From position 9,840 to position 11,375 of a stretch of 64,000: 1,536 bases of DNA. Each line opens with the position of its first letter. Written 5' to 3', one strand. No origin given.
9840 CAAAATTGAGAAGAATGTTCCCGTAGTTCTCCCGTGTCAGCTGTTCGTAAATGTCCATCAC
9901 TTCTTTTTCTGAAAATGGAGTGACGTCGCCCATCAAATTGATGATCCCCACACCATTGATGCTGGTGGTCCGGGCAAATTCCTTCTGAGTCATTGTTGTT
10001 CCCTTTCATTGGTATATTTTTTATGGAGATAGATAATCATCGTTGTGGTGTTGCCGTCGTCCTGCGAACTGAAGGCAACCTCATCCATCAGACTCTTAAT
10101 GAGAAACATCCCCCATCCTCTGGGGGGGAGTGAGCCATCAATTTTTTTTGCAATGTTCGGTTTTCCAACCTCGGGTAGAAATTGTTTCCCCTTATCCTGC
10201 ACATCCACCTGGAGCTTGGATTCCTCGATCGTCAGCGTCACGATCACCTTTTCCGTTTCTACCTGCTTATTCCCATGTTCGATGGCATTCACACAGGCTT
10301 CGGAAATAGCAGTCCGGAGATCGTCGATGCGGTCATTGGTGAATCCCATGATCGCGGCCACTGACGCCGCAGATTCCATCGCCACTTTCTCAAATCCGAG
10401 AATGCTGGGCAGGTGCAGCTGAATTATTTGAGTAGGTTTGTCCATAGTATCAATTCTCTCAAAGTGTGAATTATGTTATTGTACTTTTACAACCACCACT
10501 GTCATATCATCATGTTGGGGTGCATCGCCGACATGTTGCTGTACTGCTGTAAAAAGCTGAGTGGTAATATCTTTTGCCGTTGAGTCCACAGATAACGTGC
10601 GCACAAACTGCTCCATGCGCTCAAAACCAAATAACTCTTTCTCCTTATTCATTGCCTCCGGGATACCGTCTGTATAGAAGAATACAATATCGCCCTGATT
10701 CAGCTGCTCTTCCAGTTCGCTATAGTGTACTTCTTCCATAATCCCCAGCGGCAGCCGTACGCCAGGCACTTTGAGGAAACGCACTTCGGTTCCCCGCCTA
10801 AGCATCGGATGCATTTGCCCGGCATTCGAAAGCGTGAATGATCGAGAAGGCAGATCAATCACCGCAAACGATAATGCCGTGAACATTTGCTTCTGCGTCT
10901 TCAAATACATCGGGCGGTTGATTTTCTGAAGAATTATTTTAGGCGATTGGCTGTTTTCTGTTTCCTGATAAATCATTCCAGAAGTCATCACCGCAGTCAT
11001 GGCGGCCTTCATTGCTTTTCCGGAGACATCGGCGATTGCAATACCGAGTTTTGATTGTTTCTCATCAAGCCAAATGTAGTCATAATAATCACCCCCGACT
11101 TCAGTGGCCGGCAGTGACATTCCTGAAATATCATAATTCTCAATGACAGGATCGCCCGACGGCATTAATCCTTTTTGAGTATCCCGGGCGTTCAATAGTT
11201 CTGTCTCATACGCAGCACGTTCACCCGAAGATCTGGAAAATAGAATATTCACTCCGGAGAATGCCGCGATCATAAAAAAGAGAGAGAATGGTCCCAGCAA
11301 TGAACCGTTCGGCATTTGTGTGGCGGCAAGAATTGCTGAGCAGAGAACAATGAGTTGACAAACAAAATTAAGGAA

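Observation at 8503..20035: Five tandem paralogous membrane PP2C phosphatases converge on one RsbW/STAS pair whose only adjacent output is a GAF-like class III cyclase (no sigma factor)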

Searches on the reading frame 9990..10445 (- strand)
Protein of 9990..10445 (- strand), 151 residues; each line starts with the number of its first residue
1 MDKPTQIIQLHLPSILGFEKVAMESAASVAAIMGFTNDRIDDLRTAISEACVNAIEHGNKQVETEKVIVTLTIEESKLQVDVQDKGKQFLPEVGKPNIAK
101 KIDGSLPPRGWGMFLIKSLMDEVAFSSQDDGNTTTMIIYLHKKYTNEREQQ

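Call 4: search_protein_families(library=pfam, proteins=[window:9990-10445:-], max_evalue=0.01)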
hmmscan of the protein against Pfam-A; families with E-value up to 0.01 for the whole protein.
window:9990-10445:- (151 aa): 2 families
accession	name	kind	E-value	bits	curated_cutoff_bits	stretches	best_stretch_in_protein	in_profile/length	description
PF13581.12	HATPase_c_2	-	1.7e-28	99.6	27.4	1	22-137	11-126/127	Histidine kinase-like ATPase domain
PF02518.31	HATPase_c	-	1.2e-06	29.3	26.4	1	40-141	3-108/111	Histidine kinase-, DNA gyrase B-, and HSP90-like ATPase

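Call 21: search_solved_structures(query=window:9990-10445:-, max_evalue=0.01, show_alignments=2)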
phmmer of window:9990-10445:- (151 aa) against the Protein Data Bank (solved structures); distinct sequences matched with E-value up to 0.01: 5.
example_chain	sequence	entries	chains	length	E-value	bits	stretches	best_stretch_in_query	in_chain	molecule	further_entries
6m36_A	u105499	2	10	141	1.5e-15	60.7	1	12-140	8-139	Serine-protein kinase RsbW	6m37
1l0o_A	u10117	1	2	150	1.6e-08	38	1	21-142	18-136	Anti-sigma F factor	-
1til_A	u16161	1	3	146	1.8e-08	37.8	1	20-141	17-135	Anti-sigma F factor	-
1th8_A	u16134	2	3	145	2e-08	37.6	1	20-140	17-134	Anti-sigma F factor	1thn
1tid_A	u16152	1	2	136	3.4e-08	36.9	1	20-135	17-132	Anti-sigma F factor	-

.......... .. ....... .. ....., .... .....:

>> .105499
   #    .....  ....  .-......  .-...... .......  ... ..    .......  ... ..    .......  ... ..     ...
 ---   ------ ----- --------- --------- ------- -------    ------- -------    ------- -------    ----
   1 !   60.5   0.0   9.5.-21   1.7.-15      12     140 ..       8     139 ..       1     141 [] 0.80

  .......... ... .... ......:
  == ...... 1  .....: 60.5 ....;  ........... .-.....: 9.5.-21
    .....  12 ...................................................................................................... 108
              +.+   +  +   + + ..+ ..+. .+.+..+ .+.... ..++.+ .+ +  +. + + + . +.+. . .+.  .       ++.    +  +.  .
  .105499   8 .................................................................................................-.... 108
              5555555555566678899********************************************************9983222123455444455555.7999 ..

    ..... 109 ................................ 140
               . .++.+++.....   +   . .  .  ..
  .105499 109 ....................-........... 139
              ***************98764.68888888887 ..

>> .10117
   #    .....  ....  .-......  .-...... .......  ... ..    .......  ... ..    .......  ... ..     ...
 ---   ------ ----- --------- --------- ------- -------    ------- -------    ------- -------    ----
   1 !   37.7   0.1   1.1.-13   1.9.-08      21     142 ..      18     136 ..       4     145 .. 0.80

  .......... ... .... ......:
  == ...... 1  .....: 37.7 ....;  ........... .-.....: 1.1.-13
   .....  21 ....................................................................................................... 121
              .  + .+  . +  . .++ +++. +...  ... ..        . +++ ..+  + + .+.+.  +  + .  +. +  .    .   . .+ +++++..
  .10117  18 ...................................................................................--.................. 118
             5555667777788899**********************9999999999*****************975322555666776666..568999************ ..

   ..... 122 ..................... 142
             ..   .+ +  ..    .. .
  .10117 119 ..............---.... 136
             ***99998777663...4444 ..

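Call 23: find_related_loci(query=A2, collection=genome_contigs, flank=8000)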
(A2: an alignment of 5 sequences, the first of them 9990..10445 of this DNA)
Query A2 (151 aa) in genome_contigs; peptide patterns used: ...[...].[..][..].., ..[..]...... (x = any residue, [..] = any of these).
600 stretches matched a pattern (row limit reached: there are more); 503 encode a relative of the query (tblastn E <= 1e-3); the best 80 are kept; 80 distinct loci.
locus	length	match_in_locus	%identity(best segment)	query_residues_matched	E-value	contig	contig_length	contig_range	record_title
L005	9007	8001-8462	47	7-151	4e-42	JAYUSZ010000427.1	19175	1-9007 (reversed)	MAG: Bryobacterales bacterium isolate GL119_DN_concoct_185 GL119_DN_concoct_185_426, whole genome shotgun sequence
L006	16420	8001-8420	51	8-146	7e-42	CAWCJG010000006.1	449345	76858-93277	MAG: uncultured Acidobacteriaceae bacterium isolate MFD09603.bin.2.182 genome assembly, contig: contig_38768, whole geno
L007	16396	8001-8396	53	9-140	7e-42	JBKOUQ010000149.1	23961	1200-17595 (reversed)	MAG: Candidatus Methylomirabilota bacterium isolate GM_HAYS_MAG_00022 GM_HAYS_000001256773, whole genome shotgun sequenc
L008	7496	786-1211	49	1-143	6e-42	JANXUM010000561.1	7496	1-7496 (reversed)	MAG: Bryobacter sp. isolate 339R_metabat_62_sub 339R_k141_208577, whole genome shotgun sequence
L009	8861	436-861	48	1-143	1e-41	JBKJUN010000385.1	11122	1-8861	MAG: Bryobacter sp. isolate ant_bin.70 S1Ck117_1458761_flag_1_multi_14.0000_len_11122, whole genome shotgun sequence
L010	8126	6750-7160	49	7-143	6e-42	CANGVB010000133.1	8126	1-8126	MAG: Bryobacteraceae bacterium isolate RE-15aug16-189 genome assembly, contig: RE-15aug16-C15846, whole genome shotgun s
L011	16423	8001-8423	49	1-143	2e-41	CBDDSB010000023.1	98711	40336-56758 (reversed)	uncultured bacterium isolate s10a_84 genome assembly, contig: k141_2232140, whole genome shotgun sequence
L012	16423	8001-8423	50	7-147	2e-41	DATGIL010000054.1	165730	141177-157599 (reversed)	MAG TPA_asm: Bryobacteraceae bacterium isolate SMAG_U9806 k141_659127, whole genome shotgun sequence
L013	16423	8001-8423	48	3-142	5e-41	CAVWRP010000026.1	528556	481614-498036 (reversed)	MAG: Terriglobia bacterium isolate MFD04967.bin.1.62 genome assembly, contig: contig_61459, whole genome shotgun sequenc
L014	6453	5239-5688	46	1-149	4e-40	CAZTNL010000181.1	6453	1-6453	MAG TPA_asm: uncultured Calditrichaceae bacterium isolate binchicken_co253_231 genome assembly, contig: NODE_10538_lengt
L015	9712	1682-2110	50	1-142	1e-42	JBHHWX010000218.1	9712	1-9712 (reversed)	MAG: bacterium isolate D_3_bin.27 NODE_3397_length_9712_cov_5.561147, whole genome shotgun sequence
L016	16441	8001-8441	48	5-149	1e-38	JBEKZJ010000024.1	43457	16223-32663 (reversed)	MAG: Terracidiphilus sp. isolate SPRUCE 696 SPRUCE_696_24, whole genome shotgun sequence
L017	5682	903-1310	47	7-142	1e-38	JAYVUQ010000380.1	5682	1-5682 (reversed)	MAG: Bryobacteraceae bacterium isolate GL75_DN_concoct_31 GL75_DN_concoct_31_379, whole genome shotgun sequence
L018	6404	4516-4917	49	7-140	1e-38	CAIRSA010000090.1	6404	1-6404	MAG: uncultured Acidobacteriia bacterium isolate Umea1_bin-0121 genome assembly, contig: bin-0121:090/588, whole genome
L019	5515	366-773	51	8-142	3e-38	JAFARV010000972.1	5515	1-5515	MAG: Acidobacteriaceae bacterium isolate CP_BM_ER_R8_1 BM_ER_R8_k147_1250103, whole genome shotgun sequence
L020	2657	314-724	51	6-143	2e-38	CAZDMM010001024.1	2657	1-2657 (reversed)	MAG TPA_asm: uncultured Caldilineaceae bacterium isolate binchicken_co130_5 genome assembly, contig: NODE_19356_length_2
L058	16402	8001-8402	46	8-140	2e-36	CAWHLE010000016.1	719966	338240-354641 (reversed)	MAG: uncultured delta proteobacterium isolate MFD02416.bin.2.187 genome assembly, contig: contig_3533, whole genome shot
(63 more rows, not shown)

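Call 33: search_protein_families(library=pfam, proteins=[L007:8764-10323:+, L011:8587-10293:+, L058:207-1505:-, L058:12417-13679:+], max_evalue=1)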
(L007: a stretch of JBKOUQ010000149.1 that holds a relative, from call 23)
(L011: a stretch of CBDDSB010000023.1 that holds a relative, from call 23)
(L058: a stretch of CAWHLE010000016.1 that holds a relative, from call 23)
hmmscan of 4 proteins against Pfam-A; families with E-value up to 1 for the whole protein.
L007:8764-10323:+ (519 aa): 6 families
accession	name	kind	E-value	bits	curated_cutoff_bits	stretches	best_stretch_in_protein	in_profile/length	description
PF00211.25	Guanylate_cyc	-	6e-19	68.8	21.9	1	232-405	5-172/183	Adenylate and Guanylate cyclase catalytic domain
PF13492.12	GAF_3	-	2.1e-06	28.6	27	1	48-177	4-129/129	GAF domain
PF07238.19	PilZ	-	4.4e-05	24.2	22.5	1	434-511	2-84/102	PilZ domain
PF13185.12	GAF_2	-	0.00016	22.3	28.6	1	45-175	3-135/136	GAF domain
PF01590.32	GAF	-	0.00035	21.5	22.4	1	47-175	3-133/133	GAF domain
PF19443.4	DAHL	-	0.16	12.1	38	1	175-262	66-149/221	DAHL domain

L011:8587-10293:+ (568 aa): 7 families
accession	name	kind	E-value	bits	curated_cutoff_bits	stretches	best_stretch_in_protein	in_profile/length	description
PF00211.25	Guanylate_cyc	-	5.5e-17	62.4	21.9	1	376-548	5-171/183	Adenylate and Guanylate cyclase catalytic domain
PF00027.35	cNMP_binding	-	2.5e-11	43.8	27.5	1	79-159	3-87/89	Cyclic nucleotide-binding domain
PF13492.12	GAF_3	-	2.1e-07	31.8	27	1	211-321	4-129/129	GAF domain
PF13185.12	GAF_2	-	6.5e-06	26.8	28.6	1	262-319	79-135/136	GAF domain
PF01590.32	GAF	-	0.0075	17.2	22.4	1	266-319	80-133/133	GAF domain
PF06878.16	Pkip-1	-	0.17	12.4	25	0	341-404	2-62/163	Pkip-1 protein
PF25611.1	KCTD_C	-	0.18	11.9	27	1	304-360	16-72/120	KCTD C-terminal domain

L058:207-1505:- (432 aa): 8 families
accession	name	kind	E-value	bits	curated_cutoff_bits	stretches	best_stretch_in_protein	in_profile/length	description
PF00211.25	Guanylate_cyc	-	8.2e-18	65.1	21.9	1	251-426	7-175/183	Adenylate and Guanylate cyclase catalytic domain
PF14780.11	NEPRO_N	-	0.025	14.7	24.9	1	163-219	45-102/185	Nucleolus and neural progenitor protein, N-terminal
PF18958.6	DUF5700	-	0.051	13.4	25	1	167-234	25-91/283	Putative zinc dependent peptidase (DUF5700)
PF13185.12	GAF_2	-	0.17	12.5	28.6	1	120-178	89-135/136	GAF domain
PF23729.2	Spectrin_Dys-1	-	0.29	11.6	27.6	1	9-45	25-61/90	Dystrophin-1-like, spectrin repeat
PF11297.13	DUF3098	-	0.3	11.1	25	1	56-86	5-35/67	Protein of unknown function (DUF3098)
PF14389.11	Lzipper-MIP1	-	0.35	11.7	32.2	1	9-32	11-34/84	Leucine-zipper of ternary complex factor MIP1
PF13094.11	CENP-Q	-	0.99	10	28.5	1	178-225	18-66/162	CENP-Q, a CENPA-CAD centromere complex subunit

L058:12417-13679:+ (420 aa): 4 families
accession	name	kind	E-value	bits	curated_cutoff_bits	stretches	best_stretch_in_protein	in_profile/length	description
PF00211.25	Guanylate_cyc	-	1.6e-17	64.1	21.9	1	238-409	7-172/183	Adenylate and Guanylate cyclase catalytic domain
PF00990.26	GGDEF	-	0.0049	17.1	23.8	1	236-341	29-131/161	Diguanylate cyclase, GGDEF domain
PF14780.11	NEPRO_N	-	0.034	14.2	24.9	1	148-207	43-101/185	Nucleolus and neural progenitor protein, N-terminal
PF01590.32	GAF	-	0.14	13.1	22.4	1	40-165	1-133/133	GAF domain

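Call 58: search_protein_families(library=pfam, proteins=[L014:2123-3691:+, L058:10430-11974:+, L020:1624-2655:+, L058:9692-10156:+, L014:3688-5190:+, L015:142-1641:+, L058:8668-9069:+, L058:9100-9528:+], max_evalue=0.01)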
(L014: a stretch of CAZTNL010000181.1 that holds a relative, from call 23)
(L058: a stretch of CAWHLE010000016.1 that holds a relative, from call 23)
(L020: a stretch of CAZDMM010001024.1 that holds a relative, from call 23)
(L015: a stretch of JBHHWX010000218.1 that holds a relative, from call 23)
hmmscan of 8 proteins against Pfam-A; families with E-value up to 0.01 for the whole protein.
L014:2123-3691:+ (522 aa): 11 families
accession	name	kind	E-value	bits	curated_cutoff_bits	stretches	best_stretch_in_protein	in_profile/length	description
PF00158.32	Sigma54_activat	-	1.5e-65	220.4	20.2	1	203-368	1-167/168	Sigma-54 interaction domain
PF25601.1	AAA_lid_14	-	2.5e-26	91.7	27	1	374-453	1-79/87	AAA+ ATPase lid domain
PF14532.12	Sigma54_activ_2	-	1.3e-24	87.4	25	1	204-373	1-138/138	Sigma-54 interaction domain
PF02954.25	HTH_8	-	3.2e-13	49.6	22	1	470-509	2-41/42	Bacterial regulatory protein, Fis family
PF07728.20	AAA_5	-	5.9e-06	26.8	22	1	226-346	1-125/139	AAA domain (dynein-related subfamily)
PF00004.35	AAA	-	8.4e-05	23.5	21.2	1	227-348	1-116/131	ATPase family associated with various cellular activities (AAA)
PF13191.12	AAA_16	-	0.00046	21.2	32.6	1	204-263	3-63/167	AAA ATPase domain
PF20030.5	bpMoxR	-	0.0053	16.3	27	1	297-365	100-166/205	MoxR domain in the MoxR-vWA-beta-propeller ternary systems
PF18024.7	HTH_50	-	0.0068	16.5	27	0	465-512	3-49/50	Helix-turn-helix domain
PF11849.14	DUF3369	-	0.0082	16.9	27.2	0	23-176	21-168/168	Domain of unknown function (DUF3369)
PF25201.1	nSTAND6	-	0.0088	16.5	27.7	0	222-273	16-64/148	Novel STAND NTPase 6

L058:10430-11974:+ (514 aa): 2 families
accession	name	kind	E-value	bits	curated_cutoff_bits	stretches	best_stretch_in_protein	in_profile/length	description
PF02518.31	HATPase_c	-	2.3e-12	47.8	26.4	1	365-507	7-110/111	Histidine kinase-, DNA gyrase B-, and HSP90-like ATPase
PF00512.31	HisKA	-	9.9e-08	32.4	26.9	1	204-269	2-64/66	His Kinase A (phospho-acceptor) domain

L020:1624-2655:+ (344 aa): 4 families
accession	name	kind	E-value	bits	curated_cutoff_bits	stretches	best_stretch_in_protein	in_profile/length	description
PF13185.12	GAF_2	-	1.7e-19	70.9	28.6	1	167-303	2-136/136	GAF domain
PF13492.12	GAF_3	-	6e-15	56.2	27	1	168-304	1-129/129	GAF domain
PF01590.32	GAF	-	1e-14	55.6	22.4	1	168-302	1-133/133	GAF domain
PF00072.30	Response_reg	-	1.4e-13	51.4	30.2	1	4-113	1-111/111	Response regulator receiver domain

L058:9692-10156:+ (154 aa): 1 family
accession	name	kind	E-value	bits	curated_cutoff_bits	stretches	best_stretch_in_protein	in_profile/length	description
PF00027.35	cNMP_binding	-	7.9e-17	61.5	27.5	1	27-115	2-89/89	Cyclic nucleotide-binding domain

L014:3688-5190:+ (500 aa): 5 families
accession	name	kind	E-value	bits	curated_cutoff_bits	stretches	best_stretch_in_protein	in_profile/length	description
PF07228.17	SpoIIE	-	1.3e-48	165.9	25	1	307-497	2-189/192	Stage II sporulation protein E (SpoIIE)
PF17201.10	Cache_3-Cache_2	-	1.4e-14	54.6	27.7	1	65-182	189-297/299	Cache 3/Cache 2 fusion domain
PF00672.30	HAMP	-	7e-13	49.1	25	1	205-254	4-53/53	HAMP domain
PF08269.17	dCache_2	-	1.3e-11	44.6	26.5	1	31-178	39-190/298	Cache domain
PF17200.10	sCache_2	-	7.7e-10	39.4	25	1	68-180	42-151/155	Single Cache domain 2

L015:142-1641:+ (499 aa): 5 families
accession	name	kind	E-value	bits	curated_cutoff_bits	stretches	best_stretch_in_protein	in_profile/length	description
PF07228.17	SpoIIE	-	1.2e-47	162.8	25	1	306-498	2-191/192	Stage II sporulation protein E (SpoIIE)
PF17201.10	Cache_3-Cache_2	-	6.6e-16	58.9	27.7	1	65-181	189-297/299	Cache 3/Cache 2 fusion domain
PF00672.30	HAMP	-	3.9e-13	49.9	25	1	201-252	1-52/53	HAMP domain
PF08269.17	dCache_2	-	1.9e-12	47.3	26.5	1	65-173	192-297/298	Cache domain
PF17200.10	sCache_2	-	3.2e-08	34.1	25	1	65-175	39-147/155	Single Cache domain 2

L058:8668-9069:+ (133 aa): 1 family
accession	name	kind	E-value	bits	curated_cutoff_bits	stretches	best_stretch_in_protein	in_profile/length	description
PF01740.26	STAS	-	3.5e-06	27.2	22.6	1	15-110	9-105/106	STAS domain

L058:9100-9528:+ (142 aa): 2 families
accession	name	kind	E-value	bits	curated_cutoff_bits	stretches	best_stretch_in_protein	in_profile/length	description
PF01740.26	STAS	-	3.4e-08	33.7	22.6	1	33-135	2-105/106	STAS domain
PF13466.11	STAS_2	-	0.00012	22.6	29.2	1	48-123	5-79/80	STAS domain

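Call 80: search_protein_families(library=padloc, proteins=[window:9990-10445:-], max_evalue=0.001)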
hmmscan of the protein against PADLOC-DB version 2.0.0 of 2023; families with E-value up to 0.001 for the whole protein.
window:9990-10445:- (151 aa): 0 families

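Call 81: search_protein_families(library=ncbifam, proteins=[window:9990-10445:-], max_evalue=0.001)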
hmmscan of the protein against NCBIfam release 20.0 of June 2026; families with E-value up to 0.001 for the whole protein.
window:9990-10445:- (151 aa): 5 families
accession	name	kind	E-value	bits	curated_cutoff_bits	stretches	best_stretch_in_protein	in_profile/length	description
NF003144.0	PRK04069.1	equivalog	2.1e-25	89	145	1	2-149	2-152/161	anti-sigma B factor RsbW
TIGR01924.1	rsbW_low_gc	equivalog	3.3e-22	78.6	155.05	1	3-148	3-151/159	anti-sigma B factor RsbW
TIGR01925.2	spIIAB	equivalog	3.8e-17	62.5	135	1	8-136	3-131/137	anti-sigma F factor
NF041045.1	RsbA_anti_sig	subfamily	1.8e-10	40.5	210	1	24-136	196-300/303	anti-sigma factor RsbA family regulatory protein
NF008298.1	PRK11086.1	subfamily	0.00076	18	520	1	38-130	419-514/529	DcuS/MalK family sensor histidine kinase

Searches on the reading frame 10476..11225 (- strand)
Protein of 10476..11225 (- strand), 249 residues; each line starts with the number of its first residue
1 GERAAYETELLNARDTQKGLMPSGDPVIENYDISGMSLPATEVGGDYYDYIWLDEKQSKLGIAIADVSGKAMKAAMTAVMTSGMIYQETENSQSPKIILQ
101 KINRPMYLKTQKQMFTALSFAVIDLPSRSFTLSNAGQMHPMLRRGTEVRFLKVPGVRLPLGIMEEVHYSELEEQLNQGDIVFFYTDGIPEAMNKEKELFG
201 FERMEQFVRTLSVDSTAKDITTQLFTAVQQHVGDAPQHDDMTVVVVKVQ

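Call 48: search_solved_structures(query=window:10476-11225:-, max_evalue=0.00001, show_alignments=2)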
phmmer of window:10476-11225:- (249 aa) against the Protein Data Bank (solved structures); distinct sequences matched with E-value up to 0.00001: 7.
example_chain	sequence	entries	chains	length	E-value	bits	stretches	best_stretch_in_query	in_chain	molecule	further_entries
5mqh_A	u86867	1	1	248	8.6e-16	61.6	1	43-248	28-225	Serine phosphatase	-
3t91_A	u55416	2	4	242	3.8e-15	59.5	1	43-248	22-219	Stage II sporulation protein E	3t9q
5ucg_A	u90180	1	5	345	9e-15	58.2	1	43-248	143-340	Stage II sporulation protein E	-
3es2_A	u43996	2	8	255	1.4e-11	47.7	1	13-197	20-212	Probable two-component response regulator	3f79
3eq2_A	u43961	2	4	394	4.6e-11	46.1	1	13-197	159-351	Probable two-component response regulator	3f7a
6k4e_A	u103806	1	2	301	5.1e-06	29.6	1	39-244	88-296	Putative serine phosphatase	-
3ke6_A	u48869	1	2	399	8.9e-06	28.8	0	25-195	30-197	Protein Rv1364c/MT1410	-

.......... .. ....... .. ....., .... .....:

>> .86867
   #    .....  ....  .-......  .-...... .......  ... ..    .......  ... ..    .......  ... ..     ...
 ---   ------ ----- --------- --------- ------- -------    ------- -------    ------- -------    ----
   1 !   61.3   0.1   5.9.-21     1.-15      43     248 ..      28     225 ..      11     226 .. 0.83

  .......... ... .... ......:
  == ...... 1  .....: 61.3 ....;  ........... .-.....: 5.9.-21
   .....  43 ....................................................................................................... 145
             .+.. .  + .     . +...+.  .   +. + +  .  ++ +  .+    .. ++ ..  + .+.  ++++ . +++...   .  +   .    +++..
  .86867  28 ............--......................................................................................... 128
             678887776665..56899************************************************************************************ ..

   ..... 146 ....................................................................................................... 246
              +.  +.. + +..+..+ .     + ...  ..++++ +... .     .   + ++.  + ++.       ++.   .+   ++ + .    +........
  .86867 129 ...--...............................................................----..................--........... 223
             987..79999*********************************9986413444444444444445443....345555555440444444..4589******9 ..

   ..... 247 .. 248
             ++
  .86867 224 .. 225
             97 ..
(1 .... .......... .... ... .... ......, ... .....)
